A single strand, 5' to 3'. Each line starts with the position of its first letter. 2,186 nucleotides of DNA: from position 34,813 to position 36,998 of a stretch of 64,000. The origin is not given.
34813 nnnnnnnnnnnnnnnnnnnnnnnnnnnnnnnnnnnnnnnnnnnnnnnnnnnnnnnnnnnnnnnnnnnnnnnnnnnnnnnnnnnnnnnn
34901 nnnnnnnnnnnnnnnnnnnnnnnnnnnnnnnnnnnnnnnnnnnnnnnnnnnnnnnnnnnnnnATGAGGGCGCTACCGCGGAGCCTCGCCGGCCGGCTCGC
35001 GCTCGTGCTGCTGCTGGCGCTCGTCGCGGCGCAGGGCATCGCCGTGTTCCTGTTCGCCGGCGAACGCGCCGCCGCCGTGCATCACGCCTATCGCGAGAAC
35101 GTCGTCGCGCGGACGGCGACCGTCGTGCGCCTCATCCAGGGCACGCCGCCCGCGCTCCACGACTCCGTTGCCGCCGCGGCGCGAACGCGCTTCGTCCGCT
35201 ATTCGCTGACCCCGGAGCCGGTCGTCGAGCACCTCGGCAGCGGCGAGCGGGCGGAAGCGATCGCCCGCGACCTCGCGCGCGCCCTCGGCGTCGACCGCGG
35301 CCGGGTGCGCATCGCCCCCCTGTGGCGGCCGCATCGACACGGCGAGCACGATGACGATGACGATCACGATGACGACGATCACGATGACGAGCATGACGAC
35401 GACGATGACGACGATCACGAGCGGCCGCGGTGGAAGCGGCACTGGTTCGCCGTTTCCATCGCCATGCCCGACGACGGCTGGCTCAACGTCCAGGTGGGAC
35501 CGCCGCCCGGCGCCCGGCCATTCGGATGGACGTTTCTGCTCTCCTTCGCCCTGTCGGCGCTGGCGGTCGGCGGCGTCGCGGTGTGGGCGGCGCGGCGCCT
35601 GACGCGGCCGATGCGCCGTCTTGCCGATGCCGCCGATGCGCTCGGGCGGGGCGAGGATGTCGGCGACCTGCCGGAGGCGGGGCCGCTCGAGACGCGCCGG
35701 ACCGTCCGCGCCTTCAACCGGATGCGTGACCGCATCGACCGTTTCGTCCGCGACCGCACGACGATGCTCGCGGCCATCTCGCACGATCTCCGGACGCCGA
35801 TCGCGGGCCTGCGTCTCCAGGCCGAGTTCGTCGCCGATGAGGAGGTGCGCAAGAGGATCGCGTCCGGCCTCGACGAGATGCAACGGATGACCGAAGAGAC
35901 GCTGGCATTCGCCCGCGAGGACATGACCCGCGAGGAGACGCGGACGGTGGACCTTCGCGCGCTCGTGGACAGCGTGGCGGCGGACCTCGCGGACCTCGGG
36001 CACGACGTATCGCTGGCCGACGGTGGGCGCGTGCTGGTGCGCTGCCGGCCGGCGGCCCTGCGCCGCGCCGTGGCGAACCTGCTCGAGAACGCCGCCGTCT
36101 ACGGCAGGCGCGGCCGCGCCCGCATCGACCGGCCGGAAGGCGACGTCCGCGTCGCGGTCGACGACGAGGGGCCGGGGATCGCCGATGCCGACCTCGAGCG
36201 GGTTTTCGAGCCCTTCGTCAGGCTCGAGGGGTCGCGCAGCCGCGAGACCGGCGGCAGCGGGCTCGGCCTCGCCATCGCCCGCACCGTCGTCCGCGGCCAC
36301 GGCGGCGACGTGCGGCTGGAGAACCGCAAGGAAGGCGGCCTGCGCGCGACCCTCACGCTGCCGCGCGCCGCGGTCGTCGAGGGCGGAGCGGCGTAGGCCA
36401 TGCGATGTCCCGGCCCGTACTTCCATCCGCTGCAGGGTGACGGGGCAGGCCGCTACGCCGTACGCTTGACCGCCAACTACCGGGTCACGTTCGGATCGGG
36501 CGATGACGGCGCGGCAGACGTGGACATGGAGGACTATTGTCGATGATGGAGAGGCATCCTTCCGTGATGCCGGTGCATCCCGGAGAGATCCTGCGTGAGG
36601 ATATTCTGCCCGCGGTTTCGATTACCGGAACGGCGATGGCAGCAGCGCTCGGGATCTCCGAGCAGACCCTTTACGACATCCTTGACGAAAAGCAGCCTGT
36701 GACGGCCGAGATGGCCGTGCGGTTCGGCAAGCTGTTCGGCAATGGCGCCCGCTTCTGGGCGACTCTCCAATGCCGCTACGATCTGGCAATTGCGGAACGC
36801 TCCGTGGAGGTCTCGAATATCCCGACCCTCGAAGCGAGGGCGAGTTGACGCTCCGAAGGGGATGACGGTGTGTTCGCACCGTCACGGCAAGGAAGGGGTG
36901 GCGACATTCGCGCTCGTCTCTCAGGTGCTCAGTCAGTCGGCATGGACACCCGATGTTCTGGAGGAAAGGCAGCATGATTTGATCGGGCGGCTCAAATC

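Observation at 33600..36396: Candidate Ca2+/metal-sensing module: a secreted 4xEF-hand protein divergent from an OmpR/HK pair whose periplasmic sensor carries a His/Asp tract encoded by a triplet repeat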

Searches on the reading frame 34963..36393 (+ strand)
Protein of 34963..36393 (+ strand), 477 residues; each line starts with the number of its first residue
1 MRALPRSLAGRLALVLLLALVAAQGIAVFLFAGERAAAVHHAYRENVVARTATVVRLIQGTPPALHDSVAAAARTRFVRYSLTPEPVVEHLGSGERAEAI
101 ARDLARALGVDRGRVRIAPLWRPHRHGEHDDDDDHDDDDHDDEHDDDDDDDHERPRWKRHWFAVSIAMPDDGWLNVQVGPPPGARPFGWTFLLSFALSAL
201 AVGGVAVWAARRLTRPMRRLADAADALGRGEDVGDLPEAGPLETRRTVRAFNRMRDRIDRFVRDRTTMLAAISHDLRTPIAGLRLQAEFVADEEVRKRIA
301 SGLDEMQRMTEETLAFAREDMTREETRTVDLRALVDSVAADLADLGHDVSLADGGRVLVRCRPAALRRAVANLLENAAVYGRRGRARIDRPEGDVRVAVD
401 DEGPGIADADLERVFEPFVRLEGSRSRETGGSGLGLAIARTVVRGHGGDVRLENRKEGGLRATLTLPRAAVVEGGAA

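Call 3: search_protein_families(library=pfam, proteins=[window:34963-36393:+], max_evalue=0.01)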
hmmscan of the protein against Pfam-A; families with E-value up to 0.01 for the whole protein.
seq(477 aa): 4 families
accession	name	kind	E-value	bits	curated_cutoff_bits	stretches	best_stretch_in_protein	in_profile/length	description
PF02518.31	HATPase_c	-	7.2e-25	88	26.4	1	363-469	3-110/111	Histidine kinase-, DNA gyrase B-, and HSP90-like ATPase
PF00512.31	HisKA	-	9.6e-11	42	26.9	1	265-320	2-64/66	His Kinase A (phospho-acceptor) domain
PF00672.30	HAMP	-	1.6e-10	41.6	25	1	208-258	1-51/53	HAMP domain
PF10446.14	DUF2457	-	0.0026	17.5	30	1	128-153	57-82/467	Protein of unknown function (DUF2457)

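Call 6: find_homologous_proteins(query=window:34963-36393:+, max_evalue=1e-10)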
Query seq(477 aa) (477 aa): 5320 proteins with E <= 1e-10 among 8000 candidates; the best 120 are listed.
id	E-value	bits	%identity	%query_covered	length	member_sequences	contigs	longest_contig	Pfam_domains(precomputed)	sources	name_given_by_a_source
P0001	0.0e+0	1033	100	100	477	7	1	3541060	PF00672.31,PF02518.32,PF00512.32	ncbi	-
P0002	7.4e-281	950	92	99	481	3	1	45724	PF00672.31,PF02518.32,PF00512.32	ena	-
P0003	2.8e-201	688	68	98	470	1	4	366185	PF00672.31,PF02518.32,PF00512.32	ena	-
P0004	7.8e-201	686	68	98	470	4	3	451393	PF00672.31,PF02518.32,PF00512.32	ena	-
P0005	7.8e-200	683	68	98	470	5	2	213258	PF00672.31,PF02518.32,PF00512.32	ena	-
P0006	5.8e-198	677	67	98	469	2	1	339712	PF00672.31,PF02518.32,PF00512.32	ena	-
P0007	2.4e-193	662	68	98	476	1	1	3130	PF00672.31,PF02518.32,PF00512.32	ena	-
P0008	1.0e-192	659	66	98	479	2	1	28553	PF00672.31,PF02518.32,PF00512.32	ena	-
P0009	1.5e-192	659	68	98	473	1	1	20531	PF00672.31,PF02518.32,PF00512.32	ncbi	-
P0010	8.0e-192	657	64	98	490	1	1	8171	PF00672.31,PF02518.32,PF00512.32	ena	-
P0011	2.8e-191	655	67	98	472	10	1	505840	PF00672.31,PF02518.32,PF00512.32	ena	-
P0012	4.8e-191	654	67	98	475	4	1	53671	PF00672.31,PF02518.32,PF00512.32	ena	-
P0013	1.1e-190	653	66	98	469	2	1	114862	PF00672.31,PF02518.32,PF00512.32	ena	-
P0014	1.3e-190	652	66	98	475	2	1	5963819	PF00672.31,PF02518.32,PF00512.32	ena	-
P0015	1.8e-189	649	64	98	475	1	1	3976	PF00672.31,PF02518.32,PF00512.32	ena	-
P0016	4.0e-189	648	65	98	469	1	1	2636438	PF00672.31,PF02518.32,PF00512.32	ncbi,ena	-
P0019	1.4e-188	646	66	98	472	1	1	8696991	PF00672.31,PF02518.32,PF00512.32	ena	-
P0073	5.4e-182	624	64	98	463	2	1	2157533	PF00672.31,PF02518.32,PF00512.32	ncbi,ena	-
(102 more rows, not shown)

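Call 7: search_protein_families(library=ncbifam, proteins=[window:34963-36393:+], max_evalue=0.001)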
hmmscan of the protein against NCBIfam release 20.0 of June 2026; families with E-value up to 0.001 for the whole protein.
seq(477 aa): 76 families (the best 25 are shown)
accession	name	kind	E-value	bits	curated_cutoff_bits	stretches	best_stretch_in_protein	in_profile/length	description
NF007004.0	PRK09467.1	equivalog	6.2e-60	203.3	415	1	191-468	159-436/440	two-component system sensor histidine kinase EnvZ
NF007007.0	PRK09470.1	equivalog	7.8e-47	160.2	486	1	205-468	184-459/463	envelope stress sensor histidine kinase CpxA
NF007898.0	PRK10604.1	equivalog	2.4e-42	145.6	478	1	195-469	145-424/433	two-component system sensor histidine kinase RstB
TIGR01386.1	cztS_silS_copS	subfamily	1.1e-41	143.3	292.55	1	193-466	168-456/457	heavy metal sensor histidine kinase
NF012163.2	BaeS_SmeS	equivalog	1.8e-33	116.2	500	1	192-467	167-457/457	sensor histidine kinase efflux regulator BaeS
NF045900.1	HisKinCpxALeg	equivalog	3.2e-33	115.2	800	1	202-467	165-450/451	two-component system sensor histidine kinase CpxA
NF007345.0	PRK09835.1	subfamily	1.3e-32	113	423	1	209-469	205-481/482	Cu(+)/Ag(+) sensor histidine kinase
TIGR02966.1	phoR_proteo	equivalog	1.4e-32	113.1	334.2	1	257-459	106-326/333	phosphate regulon sensor histidine kinase PhoR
NF008312.0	PRK11100.1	equivalog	1.4e-30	106.6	356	1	195-469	191-475/477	two-component system sensor histidine kinase CreC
NF007837.0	PRK10549.1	equivalog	1.5e-29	103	603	1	195-469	170-459/466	envelope stress sensor histidine kinase BaeS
NF012226.0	AdeS_HK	equivalog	3.4e-29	102.1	500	1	204-458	75-344/353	two-component sensor histidine kinase AdeS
NF033092.0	HK_WalK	equivalog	7.7e-29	100.7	725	1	263-467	370-593/594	cell wall metabolism sensor histidine kinase WalK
NF008025.0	PRK10755.1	equivalog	1.5e-28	99.5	314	1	205-469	83-357/362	two-component system sensor histidine kinase PmrB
NF046044.1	PnpS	equivalog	2.1e-28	99.5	400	1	263-467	168-390/390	two-component system histidine kinase PnpS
NF040691.1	MtrAB_MtrB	equivalog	3.1e-25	89.1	450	1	199-470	198-494/507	MtrAB system histidine kinase MtrB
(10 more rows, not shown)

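Call 9: list_cluster_members(proteins=[P0001, P0002, window:33603-34076:-])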
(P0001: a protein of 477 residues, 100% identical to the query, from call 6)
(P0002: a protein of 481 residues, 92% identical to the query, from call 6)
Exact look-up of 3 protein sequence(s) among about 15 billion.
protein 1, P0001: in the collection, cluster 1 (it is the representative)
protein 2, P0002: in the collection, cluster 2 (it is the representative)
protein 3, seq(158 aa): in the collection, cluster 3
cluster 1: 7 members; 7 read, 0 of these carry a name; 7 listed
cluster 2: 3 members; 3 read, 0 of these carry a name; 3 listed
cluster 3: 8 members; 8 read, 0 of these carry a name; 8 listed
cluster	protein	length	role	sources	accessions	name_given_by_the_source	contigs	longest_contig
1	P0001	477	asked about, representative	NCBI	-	-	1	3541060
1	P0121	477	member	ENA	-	-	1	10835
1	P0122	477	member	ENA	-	-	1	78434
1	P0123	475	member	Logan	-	-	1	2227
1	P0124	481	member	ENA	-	-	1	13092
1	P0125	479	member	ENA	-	-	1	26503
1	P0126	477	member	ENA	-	-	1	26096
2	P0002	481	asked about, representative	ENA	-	-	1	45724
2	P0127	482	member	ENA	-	-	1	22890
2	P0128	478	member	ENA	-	-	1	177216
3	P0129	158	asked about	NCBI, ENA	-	-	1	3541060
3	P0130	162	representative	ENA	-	-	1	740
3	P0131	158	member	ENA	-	-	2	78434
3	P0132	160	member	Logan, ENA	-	-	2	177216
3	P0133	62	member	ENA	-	-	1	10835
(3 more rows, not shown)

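Call 10: find_encoding_contigs(protein=P0001, flank=3000, max_places=6)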
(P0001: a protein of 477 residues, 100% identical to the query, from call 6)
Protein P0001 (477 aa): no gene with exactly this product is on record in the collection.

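Call 21: find_encoding_contigs(protein=P0002, flank=6000, max_places=4)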
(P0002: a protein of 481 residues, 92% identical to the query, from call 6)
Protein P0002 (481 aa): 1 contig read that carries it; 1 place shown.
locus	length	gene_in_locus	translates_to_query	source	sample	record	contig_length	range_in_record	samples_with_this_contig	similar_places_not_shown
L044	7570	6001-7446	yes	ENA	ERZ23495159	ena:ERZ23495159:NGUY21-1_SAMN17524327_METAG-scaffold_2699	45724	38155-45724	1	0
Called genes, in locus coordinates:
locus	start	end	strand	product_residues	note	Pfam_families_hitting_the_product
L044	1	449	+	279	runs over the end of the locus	PF01774:UreD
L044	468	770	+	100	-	PF00547:Urease_gamma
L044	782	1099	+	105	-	PF00699:Urease_beta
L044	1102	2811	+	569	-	PF00449:Urease_alpha, PF01979:Amidohydro_1, PF07969:Amidohydro_3 (weak)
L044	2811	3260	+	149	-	PF02814:UreE_N, PF05194:UreE_C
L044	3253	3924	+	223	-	PF01730:UreF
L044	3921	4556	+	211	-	PF02492:cobW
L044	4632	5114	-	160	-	PF13499:EF-hand_7 (faint), PF00036:EF-hand_1 (faint), PF13202:EF-hand_5 (faint), PF13405:EF-hand_6 (faint), PF13833:EF-hand_8 (faint)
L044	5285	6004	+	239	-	PF00072:Response_reg, PF00486:Trans_reg_C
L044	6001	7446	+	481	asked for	PF00672:HAMP, PF00512:HisKA, PF02518:HATPase_c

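Call 23: find_encoding_contigs(protein=P0124, flank=2500, max_places=2)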
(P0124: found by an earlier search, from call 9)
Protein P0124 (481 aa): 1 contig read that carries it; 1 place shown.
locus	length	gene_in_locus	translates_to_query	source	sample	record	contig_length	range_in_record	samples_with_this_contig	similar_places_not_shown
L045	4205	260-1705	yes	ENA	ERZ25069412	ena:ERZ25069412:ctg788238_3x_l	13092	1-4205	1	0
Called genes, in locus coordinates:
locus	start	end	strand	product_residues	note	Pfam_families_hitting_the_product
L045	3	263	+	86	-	?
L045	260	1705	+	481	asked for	PF00672:HAMP, PF00512:HisKA, PF02518:HATPase_c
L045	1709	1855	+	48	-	-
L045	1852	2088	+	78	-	-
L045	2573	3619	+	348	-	PF02615:Ldh_2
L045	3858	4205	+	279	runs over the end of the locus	PF02615:Ldh_2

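Call 24: find_encoding_contigs(protein=P0125, flank=2500, max_places=2)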
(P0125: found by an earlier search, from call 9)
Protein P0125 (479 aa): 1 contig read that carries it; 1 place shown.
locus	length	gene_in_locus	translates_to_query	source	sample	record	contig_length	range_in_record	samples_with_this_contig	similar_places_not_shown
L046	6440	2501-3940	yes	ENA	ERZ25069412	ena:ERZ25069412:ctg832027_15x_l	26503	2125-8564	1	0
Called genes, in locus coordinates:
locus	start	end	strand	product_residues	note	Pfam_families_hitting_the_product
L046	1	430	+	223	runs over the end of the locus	PF01730:UreF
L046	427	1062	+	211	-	PF02492:cobW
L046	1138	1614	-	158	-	PF00036:EF-hand_1 (faint), PF13202:EF-hand_5 (faint), PF13405:EF-hand_6 (faint), PF13499:EF-hand_7 (faint), PF13833:EF-hand_8 (faint)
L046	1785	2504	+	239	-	PF00072:Response_reg, PF00486:Trans_reg_C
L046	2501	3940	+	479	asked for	PF00672:HAMP, PF00512:HisKA, PF02518:HATPase_c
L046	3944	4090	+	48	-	-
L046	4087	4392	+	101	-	-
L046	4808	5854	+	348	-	PF02615:Ldh_2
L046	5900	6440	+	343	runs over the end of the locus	PF02615:Ldh_2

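Call 46: find_encoding_contigs(protein=P0073, flank=6000, max_places=2)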
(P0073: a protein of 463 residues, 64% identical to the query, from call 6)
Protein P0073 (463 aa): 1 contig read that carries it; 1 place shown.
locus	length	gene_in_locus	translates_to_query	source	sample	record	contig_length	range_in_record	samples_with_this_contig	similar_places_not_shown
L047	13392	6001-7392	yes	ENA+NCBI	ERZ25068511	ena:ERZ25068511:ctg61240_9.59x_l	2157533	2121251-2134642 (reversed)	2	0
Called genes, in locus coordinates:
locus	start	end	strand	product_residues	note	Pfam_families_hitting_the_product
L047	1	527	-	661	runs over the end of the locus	PF02129:Peptidase_S15, PF00326:Peptidase_S9 (weak), PF00561:Abhydrolase_1 (weak), PF12146:Hydrolase_4 (faint), PF08530:PepX_C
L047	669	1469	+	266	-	-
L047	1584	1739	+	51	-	-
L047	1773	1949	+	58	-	-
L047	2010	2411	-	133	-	PF14534:DUF4440, PF12680:SnoaL_2 (weak)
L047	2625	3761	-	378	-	PF04909:Amidohydro_2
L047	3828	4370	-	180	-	PF01292:Ni_hydr_CYTB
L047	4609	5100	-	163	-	PF00036:EF-hand_1 (faint), PF13202:EF-hand_5 (faint), PF13405:EF-hand_6 (faint), PF13499:EF-hand_7 (faint), PF13833:EF-hand_8 (faint)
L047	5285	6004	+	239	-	PF00072:Response_reg, PF00486:Trans_reg_C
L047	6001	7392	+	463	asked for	PF00672:HAMP (weak), PF00512:HisKA, PF02518:HATPase_c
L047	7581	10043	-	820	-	PF00082:Peptidase_S8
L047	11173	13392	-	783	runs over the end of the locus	PF01590:GAF (faint), PF13185:GAF_2, PF00989:PAS (weak), PF00512:HisKA, PF13581:HATPase_c_2 (weak), PF02518:HATPase_c, PF00072:Response_reg, PF00486:Trans_reg_C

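Call 47: find_encoding_contigs(protein=P0019, flank=6000, max_places=2)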
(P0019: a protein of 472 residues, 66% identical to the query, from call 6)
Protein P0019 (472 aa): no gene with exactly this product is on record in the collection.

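Call 48: find_encoding_contigs(protein=P0016, flank=6000, max_places=2)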
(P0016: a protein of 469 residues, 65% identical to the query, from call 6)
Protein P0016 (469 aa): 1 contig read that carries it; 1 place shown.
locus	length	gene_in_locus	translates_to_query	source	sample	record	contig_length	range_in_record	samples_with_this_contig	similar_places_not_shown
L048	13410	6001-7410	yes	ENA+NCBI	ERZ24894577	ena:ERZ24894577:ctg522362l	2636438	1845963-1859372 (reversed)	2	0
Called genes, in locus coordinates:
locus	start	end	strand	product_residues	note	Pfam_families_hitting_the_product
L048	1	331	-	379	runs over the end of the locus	PF00355:Rieske, PF00848:Ring_hydroxyl_A, PF19112:VanA_C (faint)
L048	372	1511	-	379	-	PF00355:Rieske, PF00848:Ring_hydroxyl_A, PF19112:VanA_C (weak)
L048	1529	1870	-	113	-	PF07045:DUF1330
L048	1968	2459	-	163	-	PF04266:ASCH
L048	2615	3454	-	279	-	PF00702:Hydrolase, PF12710:HAD, PF13419:HAD_2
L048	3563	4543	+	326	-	PF04463:2-thiour_desulf, PF08349:DUF1722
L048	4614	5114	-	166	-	PF00036:EF-hand_1 (faint), PF13405:EF-hand_6 (faint), PF13499:EF-hand_7 (faint), PF13833:EF-hand_8 (faint), PF13202:EF-hand_5 (faint)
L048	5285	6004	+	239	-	PF00072:Response_reg, PF00486:Trans_reg_C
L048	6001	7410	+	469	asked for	PF00672:HAMP, PF00512:HisKA, PF02518:HATPase_c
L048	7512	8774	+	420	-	PF02515:CoA_transf_3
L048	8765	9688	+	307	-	PF03328:HpcH_HpaI, PF15617:C-C_Bond_Lyase (weak)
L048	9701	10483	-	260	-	PF00596:Aldolase_II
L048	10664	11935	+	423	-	PF01979:Amidohydro_1, PF07969:Amidohydro_3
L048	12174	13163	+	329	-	PF00892:EamA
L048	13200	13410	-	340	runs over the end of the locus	PF00355:Rieske, PF19298:KshA_C (faint), PF19112:VanA_C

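Call 83: search_solved_structures(query=window:34963-36393:+, max_evalue=1e-10)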
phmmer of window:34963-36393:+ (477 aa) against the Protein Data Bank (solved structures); distinct sequences matched with E-value up to 1e-10: 31.
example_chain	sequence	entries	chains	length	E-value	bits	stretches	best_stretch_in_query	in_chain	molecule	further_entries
4cti_A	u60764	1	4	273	1.4e-31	113.2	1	213-467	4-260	OSMOLARITY SENSOR PROTEIN ENVZ, AF1503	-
4biu_A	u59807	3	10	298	1.5e-30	109.9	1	215-467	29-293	SENSOR PROTEIN CPXA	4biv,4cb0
4biw_A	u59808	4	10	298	5.5e-30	108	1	215-467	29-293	SENSOR PROTEIN CPXA | Sensor histidine kinase CpxA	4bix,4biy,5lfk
4biz_A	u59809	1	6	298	2e-29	106.2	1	215-467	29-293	SENSOR PROTEIN CPXA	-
4kp4_A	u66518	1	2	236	7.2e-25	91.2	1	259-467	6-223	Osmolarity sensor protein EnvZ, Histidine kinase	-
9m08_C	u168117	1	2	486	3.1e-20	75.9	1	185-468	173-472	histidine kinase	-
5uht_A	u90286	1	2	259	3.5e-20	75.7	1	255-469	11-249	Sensor histidine kinase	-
2c2a_A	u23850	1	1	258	3.6e-20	75.7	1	255-469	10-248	SENSOR HISTIDINE KINASE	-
3dge_A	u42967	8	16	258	3.6e-20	75.7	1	255-469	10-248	Sensor protein | Histidine kinase | Sensor histidine kinase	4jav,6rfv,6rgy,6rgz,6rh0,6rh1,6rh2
4jas_A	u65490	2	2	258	1e-19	74.2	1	255-469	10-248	Histidine kinase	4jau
6azr_A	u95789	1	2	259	1.8e-19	73.4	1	255-469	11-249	Sensor histidine kinase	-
6rh7_A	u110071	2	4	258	8.8e-19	71.1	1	255-469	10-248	Sensor histidine kinase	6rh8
7zp0_A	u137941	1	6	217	4.1e-18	68.9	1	269-467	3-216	Sensor protein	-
7cch_A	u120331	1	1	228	4.6e-18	68.7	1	269-455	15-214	AdeS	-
1bxd_A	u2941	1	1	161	1.1e-17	67.5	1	329-468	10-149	PROTEIN (OSMOLARITY SENSOR PROTEIN (ENVZ))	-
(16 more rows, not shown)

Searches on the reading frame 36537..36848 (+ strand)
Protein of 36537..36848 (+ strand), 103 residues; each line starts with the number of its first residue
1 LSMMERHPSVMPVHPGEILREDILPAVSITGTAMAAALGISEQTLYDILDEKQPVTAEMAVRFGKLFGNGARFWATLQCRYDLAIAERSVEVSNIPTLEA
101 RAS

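Call 82: search_protein_families(library=pfam, proteins=[window:36537-36848:+], max_evalue=0.001)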
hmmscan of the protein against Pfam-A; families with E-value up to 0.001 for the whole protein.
window:36537-36848:+ (103 aa): 1 family
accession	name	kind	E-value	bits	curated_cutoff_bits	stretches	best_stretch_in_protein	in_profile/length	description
PF15943.11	YdaS_toxin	-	0.00074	19.7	30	0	31-62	9-42/65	Bacterial toxin YdaS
